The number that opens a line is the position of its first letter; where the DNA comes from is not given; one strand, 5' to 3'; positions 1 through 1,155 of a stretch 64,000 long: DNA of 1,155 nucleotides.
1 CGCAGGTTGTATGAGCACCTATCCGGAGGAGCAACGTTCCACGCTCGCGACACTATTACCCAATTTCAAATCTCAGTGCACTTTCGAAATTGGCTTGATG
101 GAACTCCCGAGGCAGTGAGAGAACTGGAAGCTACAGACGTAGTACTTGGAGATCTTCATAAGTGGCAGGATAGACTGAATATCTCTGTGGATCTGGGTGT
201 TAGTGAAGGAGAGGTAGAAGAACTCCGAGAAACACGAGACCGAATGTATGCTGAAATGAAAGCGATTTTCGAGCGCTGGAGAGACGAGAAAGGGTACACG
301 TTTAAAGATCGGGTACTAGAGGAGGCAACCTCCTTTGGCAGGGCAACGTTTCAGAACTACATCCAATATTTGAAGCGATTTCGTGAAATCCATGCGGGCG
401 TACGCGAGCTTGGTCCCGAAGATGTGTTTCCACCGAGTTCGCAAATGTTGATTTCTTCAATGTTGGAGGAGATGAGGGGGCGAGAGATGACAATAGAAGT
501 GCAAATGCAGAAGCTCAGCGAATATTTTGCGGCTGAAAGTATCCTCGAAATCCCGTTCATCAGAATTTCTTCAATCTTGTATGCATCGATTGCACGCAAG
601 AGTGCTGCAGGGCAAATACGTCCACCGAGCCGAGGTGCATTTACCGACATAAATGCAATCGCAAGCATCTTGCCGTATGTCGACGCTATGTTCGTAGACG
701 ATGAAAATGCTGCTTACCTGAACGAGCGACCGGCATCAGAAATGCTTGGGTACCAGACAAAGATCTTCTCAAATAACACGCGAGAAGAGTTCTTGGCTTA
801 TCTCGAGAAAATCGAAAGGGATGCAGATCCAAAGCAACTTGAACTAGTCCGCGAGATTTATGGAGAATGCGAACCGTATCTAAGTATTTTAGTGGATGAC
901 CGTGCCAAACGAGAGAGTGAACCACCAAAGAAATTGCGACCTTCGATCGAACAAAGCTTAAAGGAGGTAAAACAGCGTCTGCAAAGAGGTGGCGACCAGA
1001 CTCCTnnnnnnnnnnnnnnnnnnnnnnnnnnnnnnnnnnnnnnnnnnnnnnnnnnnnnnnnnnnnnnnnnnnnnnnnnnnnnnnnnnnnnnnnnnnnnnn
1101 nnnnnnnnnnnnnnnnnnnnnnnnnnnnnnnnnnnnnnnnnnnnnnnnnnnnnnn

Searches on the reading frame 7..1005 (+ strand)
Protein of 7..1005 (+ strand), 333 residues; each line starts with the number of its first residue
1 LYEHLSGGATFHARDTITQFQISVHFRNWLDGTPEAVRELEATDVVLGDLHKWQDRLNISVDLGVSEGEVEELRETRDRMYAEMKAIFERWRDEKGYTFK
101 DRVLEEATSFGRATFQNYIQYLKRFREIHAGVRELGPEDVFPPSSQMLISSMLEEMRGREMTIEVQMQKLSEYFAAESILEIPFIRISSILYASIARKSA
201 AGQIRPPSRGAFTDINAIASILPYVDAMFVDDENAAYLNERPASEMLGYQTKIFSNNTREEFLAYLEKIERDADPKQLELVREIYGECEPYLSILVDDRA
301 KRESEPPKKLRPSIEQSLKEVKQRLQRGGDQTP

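Call 3: search_protein_families(library=pfam, proteins=[window:7-1005:+], max_evalue=0.1)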
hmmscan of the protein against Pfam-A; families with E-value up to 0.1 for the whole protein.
window:7-1005:+ (333 aa): 0 families

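Call 4: search_protein_families(library=padloc, proteins=[window:7-1005:+], max_evalue=0.1)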
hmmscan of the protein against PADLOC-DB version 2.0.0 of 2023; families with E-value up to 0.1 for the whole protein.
window:7-1005:+ (333 aa): 1 family
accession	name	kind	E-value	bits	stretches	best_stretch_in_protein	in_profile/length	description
PDLC01417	Cas8a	-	0.014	12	0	113-157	66-111/555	CAS-I-A; effector_LS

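Call 5: search_protein_families(library=ncbifam, proteins=[window:7-1005:+], max_evalue=0.1)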
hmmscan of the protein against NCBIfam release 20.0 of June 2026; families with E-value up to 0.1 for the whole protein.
window:7-1005:+ (333 aa): 0 families

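Call 42: find_homologous_proteins(query=window:7-1005:+, max_evalue=0.001)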
Query window:7-1005:+ (333 aa): 20 proteins with E <= 0.001 among 2308 candidates.
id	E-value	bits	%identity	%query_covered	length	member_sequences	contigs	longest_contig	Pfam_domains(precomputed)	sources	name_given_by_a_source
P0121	5.2e-216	734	100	100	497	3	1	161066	PF02810.22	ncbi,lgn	-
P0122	1.7e-104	368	52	97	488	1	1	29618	-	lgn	-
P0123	1.2e-78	283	44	89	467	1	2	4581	PF02810.22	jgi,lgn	jgi:hypothetical protein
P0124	2.2e-73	266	42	91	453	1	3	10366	-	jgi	jgi:Zn ribbon nucleic-acid-binding protein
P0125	4.2e-73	265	44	91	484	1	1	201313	PF02810.22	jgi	jgi:hypothetical protein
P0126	7.2e-69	251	43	88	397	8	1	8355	-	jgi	-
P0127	8.7e-65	238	42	88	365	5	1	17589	-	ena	-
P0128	5.0e-63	232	41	90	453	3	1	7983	-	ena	-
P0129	4.0e-54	202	36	89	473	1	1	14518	-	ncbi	-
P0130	1.8e-53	200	37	87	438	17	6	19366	-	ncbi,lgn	ncbi:MAG: hypothetical protein AB7D02_01845 [Candidatus Paceibacterota bacterium]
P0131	7.3e-51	192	37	88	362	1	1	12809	-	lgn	-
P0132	1.4e-46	178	34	89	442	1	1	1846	-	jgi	-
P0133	1.8e-41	161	33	87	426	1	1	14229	-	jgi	jgi:gas vesicle protein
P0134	4.1e-40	156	35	86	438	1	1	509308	-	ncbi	ncbi:MAG: hypothetical protein ACJ71U_15105 [Terriglobales bacterium]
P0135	2.9e-39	154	32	86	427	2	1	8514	-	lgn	-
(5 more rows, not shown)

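Call 43: find_encoding_contigs(protein=P0121, flank=10000, max_places=4)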
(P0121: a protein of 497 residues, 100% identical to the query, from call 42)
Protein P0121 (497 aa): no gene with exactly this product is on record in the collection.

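Call 48: find_encoding_contigs(protein=P0122, flank=10000, max_places=3)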
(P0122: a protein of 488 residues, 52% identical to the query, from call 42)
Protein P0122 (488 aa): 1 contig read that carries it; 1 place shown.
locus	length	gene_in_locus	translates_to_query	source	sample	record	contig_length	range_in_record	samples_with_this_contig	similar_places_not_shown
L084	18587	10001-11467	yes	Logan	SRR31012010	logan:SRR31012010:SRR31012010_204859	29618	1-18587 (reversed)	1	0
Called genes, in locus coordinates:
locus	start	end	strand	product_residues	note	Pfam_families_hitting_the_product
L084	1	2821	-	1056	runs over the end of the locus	PF13432:TPR_16 (faint), PF14559:TPR_19 (faint), PF00515:TPR_1 (faint), PF13424:TPR_12, PF13424:TPR_12 (weak), PF17874:TPR_MalT, PF13424:TPR_12 (weak), PF12770:CHAT, +5 more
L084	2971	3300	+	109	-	PF04026:SpoVG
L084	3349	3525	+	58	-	PF07411:DUF1508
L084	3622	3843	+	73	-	-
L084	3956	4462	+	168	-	PF18967:PycTM (faint)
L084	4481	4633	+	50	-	-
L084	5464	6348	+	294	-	PF13581:HATPase_c_2 (weak), PF02518:HATPase_c (weak)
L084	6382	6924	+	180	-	-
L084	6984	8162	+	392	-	PF13391:HNH_2 (faint), PF18145:SAVED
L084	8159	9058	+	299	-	-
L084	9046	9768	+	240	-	-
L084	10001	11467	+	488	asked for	-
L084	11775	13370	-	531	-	PF00239:Resolvase, PF07508:Recombinase (weak), PF13408:Zn_ribbon_recom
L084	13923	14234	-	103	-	-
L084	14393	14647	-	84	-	-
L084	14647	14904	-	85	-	-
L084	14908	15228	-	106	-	PF00436:SSB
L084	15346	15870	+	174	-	-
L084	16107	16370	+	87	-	PF13560:HTH_31, PF01381:HTH_3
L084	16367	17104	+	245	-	-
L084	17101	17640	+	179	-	-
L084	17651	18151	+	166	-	PF02075:RuvC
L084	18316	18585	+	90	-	?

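Call 70: search_protein_families(library=padloc, proteins=[L083:2-1783:+, L083:1783-4461:+, L083:4546-5439:+, P0121], max_evalue=0.001)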
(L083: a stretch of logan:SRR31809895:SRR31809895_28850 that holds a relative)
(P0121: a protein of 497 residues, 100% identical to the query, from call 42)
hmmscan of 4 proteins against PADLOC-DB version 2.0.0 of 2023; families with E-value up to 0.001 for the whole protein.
L083:2-1783:+ (594 aa): 3 families
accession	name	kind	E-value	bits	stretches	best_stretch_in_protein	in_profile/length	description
PDLC03648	REase_III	-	8.1e-17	58.6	1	21-227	160-360/871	Type III restriction enzyme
PDLC03647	REase_III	-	2.8e-11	40.3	1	158-250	489-585/989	Type III restriction enzyme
PDLC03659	mREase_IV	-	0.00073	15.5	0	176-245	510-577/945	Type IV methyl-directed restriction enzyme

L083:1783-4461:+ (893 aa): 7 families
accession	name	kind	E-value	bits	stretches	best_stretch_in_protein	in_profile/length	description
PDLC02208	Ppl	-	2.6e-43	146.3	1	7-884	6-886/894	-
PDLC04678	PDC-M49A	-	1.5e-09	34.7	2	9-143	3-127/681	-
PDLC03863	LmuB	-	1.7e-07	28.3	1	266-359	5-87/610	-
PDLC02980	AriA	-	2.3e-07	29.1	1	589-836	93-302/304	-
PDLC04680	PDC-M49A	-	1.2e-06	25.4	1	9-95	2-83/674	-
PDLC03867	LmuB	-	0.00044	16.9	1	266-354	6-85/605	-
PDLC03862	LmuB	-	0.00058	16.3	0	373-516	149-296/643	-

L083:4546-5439:+ (298 aa): 0 families

P0121 (497 aa): 4 families
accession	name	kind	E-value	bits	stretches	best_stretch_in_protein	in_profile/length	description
PDLC00872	E2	-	5.3e-06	24.1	1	3-32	167-196/216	E2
PDLC00833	E1-E2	-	1.2e-05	22.9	1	3-34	171-202/222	E1-E2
PDLC04917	PDC-S12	-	4.2e-05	21.5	1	3-23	197-217/218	-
PDLC00865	E2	-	8.7e-05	20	1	4-35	170-201/219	E2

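Call 74: search_protein_families(library=pfam, proteins=[L083:2-1783:+, L083:4546-5439:+, P0121], max_evalue=0.01)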
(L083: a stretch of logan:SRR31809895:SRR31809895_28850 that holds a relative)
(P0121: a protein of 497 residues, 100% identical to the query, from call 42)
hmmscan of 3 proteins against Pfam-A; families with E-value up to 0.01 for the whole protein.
L083:2-1783:+ (594 aa): 1 family
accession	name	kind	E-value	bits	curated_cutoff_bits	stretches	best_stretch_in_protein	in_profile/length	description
PF19778.5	RE_endonuc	-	4.2e-05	23.8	23.4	1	458-548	1-89/108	Endonuclease domain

L083:4546-5439:+ (298 aa): 0 families

P0121 (497 aa): 1 family
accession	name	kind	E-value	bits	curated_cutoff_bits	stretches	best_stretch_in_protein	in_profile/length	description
PF02810.21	SEC-C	-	6.4e-09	35.9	20.4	1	6-23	1-18/19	SEC-C motif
